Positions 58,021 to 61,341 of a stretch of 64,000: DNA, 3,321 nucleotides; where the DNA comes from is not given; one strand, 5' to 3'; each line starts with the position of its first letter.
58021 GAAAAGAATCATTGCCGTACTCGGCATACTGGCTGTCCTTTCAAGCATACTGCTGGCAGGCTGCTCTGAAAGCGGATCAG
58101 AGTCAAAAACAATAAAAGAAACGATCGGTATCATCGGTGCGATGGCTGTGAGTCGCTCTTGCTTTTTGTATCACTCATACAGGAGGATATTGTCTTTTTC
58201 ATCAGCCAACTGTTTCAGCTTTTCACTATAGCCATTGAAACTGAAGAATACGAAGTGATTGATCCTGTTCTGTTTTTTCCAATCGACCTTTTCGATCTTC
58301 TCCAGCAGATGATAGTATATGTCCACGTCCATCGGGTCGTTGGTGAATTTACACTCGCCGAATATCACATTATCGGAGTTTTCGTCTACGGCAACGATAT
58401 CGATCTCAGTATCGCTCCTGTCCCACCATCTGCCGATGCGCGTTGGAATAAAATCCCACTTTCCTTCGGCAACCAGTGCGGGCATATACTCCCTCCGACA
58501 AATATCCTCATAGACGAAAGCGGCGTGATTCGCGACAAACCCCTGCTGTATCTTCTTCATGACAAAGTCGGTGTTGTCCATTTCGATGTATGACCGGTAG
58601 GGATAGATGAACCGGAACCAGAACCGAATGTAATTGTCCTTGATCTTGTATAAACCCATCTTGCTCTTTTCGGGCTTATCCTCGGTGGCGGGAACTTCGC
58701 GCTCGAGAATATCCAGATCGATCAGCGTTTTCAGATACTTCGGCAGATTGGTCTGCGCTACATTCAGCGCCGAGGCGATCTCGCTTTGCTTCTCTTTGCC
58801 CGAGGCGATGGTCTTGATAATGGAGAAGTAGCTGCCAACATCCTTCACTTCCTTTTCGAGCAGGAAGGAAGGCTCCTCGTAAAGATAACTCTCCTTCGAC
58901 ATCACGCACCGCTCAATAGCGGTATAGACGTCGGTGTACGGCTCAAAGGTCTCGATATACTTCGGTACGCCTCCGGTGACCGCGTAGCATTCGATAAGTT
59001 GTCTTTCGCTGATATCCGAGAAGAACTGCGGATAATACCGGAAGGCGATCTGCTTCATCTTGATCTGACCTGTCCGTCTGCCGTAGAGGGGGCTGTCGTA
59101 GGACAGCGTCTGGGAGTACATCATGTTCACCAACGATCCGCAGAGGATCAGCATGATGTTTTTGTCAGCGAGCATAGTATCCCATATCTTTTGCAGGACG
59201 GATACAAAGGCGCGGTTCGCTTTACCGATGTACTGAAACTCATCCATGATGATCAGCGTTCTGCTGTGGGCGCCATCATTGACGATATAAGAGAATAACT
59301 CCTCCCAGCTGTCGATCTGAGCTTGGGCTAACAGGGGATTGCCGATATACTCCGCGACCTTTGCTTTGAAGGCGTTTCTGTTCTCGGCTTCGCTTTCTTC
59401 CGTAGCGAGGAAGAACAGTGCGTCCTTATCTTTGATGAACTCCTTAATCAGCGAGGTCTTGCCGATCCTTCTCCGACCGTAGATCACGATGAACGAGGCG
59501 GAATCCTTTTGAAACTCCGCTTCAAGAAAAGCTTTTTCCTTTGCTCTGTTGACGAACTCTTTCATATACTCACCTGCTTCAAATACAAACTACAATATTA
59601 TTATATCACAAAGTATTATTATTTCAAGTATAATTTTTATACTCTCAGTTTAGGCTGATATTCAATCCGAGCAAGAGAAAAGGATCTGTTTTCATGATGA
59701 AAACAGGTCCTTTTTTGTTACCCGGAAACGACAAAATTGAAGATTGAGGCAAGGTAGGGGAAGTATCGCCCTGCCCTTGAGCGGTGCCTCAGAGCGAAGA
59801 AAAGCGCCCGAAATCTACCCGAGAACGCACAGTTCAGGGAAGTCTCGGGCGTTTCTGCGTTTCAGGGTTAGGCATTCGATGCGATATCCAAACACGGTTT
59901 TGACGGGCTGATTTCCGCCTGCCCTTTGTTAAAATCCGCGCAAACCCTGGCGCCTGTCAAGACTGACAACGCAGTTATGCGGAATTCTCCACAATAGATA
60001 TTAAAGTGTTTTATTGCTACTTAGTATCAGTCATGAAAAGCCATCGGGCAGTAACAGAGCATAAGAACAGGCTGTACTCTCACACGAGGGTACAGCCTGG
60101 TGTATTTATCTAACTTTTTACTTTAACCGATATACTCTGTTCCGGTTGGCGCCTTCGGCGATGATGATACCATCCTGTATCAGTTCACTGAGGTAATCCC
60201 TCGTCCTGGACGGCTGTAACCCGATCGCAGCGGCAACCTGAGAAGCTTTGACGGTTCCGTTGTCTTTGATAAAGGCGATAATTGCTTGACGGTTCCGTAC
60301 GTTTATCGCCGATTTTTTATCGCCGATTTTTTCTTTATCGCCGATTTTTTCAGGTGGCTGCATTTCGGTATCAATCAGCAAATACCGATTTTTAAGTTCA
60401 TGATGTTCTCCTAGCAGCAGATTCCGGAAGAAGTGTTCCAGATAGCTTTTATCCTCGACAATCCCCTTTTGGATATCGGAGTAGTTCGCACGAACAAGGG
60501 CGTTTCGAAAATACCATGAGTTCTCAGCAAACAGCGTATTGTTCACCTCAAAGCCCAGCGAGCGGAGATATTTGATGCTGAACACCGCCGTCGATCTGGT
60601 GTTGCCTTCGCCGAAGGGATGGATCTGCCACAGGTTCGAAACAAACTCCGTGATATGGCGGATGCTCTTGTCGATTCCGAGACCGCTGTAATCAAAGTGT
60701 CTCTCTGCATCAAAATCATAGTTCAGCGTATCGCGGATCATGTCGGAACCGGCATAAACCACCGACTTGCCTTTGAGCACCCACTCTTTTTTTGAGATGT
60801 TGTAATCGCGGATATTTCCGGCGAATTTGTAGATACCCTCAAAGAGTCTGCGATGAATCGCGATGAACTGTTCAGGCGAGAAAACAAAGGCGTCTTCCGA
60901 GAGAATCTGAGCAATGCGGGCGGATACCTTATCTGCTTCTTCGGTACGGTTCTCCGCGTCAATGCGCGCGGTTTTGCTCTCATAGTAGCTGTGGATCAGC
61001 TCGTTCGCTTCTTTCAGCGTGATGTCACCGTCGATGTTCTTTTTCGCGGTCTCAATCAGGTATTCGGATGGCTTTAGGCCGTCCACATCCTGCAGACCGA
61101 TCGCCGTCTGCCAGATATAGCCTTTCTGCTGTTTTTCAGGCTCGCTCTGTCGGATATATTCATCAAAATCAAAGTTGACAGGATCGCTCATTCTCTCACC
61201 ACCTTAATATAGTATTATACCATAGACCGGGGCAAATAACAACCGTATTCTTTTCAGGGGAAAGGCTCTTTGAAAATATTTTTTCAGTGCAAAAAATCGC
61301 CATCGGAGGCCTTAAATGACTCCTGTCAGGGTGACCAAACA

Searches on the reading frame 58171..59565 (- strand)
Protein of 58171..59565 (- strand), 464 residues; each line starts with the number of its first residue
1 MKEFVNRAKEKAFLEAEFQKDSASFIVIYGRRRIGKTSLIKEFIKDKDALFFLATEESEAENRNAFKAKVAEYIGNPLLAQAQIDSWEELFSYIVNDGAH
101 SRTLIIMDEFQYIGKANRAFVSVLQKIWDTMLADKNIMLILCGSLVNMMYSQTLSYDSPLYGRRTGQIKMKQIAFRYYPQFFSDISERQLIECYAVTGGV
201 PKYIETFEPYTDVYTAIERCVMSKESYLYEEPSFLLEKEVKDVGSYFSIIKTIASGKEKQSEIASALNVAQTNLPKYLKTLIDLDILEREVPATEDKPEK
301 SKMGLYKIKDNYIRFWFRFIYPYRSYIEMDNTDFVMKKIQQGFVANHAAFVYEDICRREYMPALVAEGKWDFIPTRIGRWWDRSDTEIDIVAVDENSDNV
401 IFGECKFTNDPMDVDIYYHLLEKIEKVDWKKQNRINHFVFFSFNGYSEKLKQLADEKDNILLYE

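Call 42: search_protein_families(library=pfam, proteins=[window:58171-59565:-], max_evalue=0.001)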
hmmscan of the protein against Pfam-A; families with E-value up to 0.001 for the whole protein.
window:58171-59565:- (464 aa): 5 families
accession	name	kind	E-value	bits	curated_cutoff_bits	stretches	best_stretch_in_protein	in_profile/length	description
PF01637.24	ATPase_2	-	2.9e-27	96.4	33.2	1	4-206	1-224/225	ATPase domain predominantly from Archaea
PF03008.20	DUF234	-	2.3e-26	92.5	22.5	1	316-409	1-91/100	Archaea bacterial proteins of unknown function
PF13401.12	AAA_22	-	2.8e-10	41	27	1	21-143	3-122/130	AAA domain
PF13173.12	AAA_14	-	8.7e-10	39.1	27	1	25-154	4-108/129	AAA domain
PF13191.12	AAA_16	-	5.6e-05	24.1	32.6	1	4-126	2-157/167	AAA ATPase domain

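Call 58: search_protein_families(library=padloc, proteins=[window:58171-59565:-], max_evalue=0.001)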
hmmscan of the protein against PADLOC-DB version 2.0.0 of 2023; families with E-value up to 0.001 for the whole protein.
window:58171-59565:- (464 aa): 9 families
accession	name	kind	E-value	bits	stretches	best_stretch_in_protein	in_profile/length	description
PDLC04984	PDC-S27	-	1.6e-55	186.9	1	1-434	1-441/474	-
PDLC04985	PDC-S27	-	3.5e-44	149.5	1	3-415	5-424/484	-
PDLC04789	PDC-S01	-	2.2e-10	38.1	1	21-282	15-238/375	-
PDLC04787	PDC-S01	-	2.2e-07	28.1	1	18-208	22-191/412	-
PDLC04791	PDC-S01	-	1.1e-06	25.6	1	10-155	6-130/395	-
PDLC04788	PDC-S01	-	2.4e-06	24.8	1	14-193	10-162/448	-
PDLC04786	PDC-S01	-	6.9e-06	23.1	1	23-156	20-135/439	-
PDLC04792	PDC-S01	-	0.00019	18.2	0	13-155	9-132/452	-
PDLC04790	PDC-S01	-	0.00035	17.4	0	4-53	11-57/422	-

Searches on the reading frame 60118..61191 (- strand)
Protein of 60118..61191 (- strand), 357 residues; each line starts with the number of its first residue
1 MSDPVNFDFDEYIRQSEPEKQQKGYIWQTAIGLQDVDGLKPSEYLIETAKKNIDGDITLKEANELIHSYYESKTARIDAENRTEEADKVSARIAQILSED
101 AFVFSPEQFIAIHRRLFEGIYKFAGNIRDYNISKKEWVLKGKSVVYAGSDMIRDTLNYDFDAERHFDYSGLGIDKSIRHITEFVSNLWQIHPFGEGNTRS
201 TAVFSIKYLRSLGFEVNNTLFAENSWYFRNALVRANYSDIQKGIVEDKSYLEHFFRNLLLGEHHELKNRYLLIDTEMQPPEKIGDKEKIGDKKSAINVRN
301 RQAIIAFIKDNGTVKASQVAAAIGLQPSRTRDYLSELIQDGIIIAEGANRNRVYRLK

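Call 42: search_protein_families(library=pfam, proteins=[window:60118-61191:-], max_evalue=0.001)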
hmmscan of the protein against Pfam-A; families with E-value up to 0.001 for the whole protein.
window:60118-61191:- (357 aa): 2 families
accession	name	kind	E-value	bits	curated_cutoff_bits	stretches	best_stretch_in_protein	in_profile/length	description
PF02661.23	Fic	-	2.5e-10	41.5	24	1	104-208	2-92/93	Fic/DOC family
PF13412.12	HTH_24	-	3.3e-06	27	21.9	1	300-343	4-47/48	Winged helix-turn-helix DNA-binding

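Call 58: search_protein_families(library=padloc, proteins=[window:60118-61191:-], max_evalue=0.001)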
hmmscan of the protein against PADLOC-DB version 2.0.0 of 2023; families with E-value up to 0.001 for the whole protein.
window:60118-61191:- (357 aa): 6 families
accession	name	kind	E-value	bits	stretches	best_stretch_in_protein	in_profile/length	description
PDLC05078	PDC-S72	-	1e-143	477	1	8-333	5-350/377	-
PDLC04838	PDC-S04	-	1.3e-25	88.5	1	84-255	42-198/209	-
PDLC04839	PDC-S04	-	1.4e-13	49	1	100-215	55-165/205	-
PDLC04842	PDC-S04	-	9.9e-10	36.5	1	105-137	43-75/202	-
PDLC03963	SoFic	-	7.6e-09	33.4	1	82-355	90-350/361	-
PDLC04841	PDC-S04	-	2e-08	32.2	1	102-204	138-223/292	-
